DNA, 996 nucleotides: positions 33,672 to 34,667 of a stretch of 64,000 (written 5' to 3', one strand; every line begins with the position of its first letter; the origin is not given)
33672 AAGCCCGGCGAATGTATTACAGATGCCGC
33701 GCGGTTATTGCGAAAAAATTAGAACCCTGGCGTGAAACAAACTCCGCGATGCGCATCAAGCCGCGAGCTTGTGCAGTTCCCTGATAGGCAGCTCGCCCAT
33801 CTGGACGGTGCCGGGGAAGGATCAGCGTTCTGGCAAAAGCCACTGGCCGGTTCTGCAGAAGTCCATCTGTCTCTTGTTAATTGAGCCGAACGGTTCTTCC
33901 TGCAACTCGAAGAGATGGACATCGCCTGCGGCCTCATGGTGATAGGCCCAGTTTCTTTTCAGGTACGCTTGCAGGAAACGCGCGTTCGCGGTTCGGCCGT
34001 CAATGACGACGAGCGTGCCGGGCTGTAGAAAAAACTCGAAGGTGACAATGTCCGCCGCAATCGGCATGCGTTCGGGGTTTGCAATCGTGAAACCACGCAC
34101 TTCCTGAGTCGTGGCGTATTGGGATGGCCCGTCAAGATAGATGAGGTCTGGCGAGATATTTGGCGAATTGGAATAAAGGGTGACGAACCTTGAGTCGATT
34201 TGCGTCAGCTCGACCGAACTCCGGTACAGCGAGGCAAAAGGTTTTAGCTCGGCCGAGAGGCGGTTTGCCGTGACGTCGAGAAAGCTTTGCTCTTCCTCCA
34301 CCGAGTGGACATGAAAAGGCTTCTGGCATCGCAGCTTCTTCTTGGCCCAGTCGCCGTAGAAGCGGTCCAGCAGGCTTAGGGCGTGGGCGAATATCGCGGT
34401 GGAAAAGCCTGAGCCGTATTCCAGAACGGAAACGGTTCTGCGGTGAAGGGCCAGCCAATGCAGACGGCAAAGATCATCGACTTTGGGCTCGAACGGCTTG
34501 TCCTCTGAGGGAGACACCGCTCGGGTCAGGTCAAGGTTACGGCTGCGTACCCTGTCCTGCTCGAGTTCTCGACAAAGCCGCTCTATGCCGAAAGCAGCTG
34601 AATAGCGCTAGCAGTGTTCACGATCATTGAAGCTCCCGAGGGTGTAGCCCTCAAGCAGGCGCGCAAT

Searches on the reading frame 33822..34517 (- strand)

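Call 90: search_protein_families(library=pfam, proteins=[window:33822-34517:-], max_evalue=0.1)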
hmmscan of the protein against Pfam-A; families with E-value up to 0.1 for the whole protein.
window:33822-34517:- (231 aa): 1 family
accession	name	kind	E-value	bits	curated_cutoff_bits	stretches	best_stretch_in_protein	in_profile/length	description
PF13578.12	Methyltransf_24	-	0.0029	18.9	26.3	1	32-172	1-102/105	Methyltransferase domain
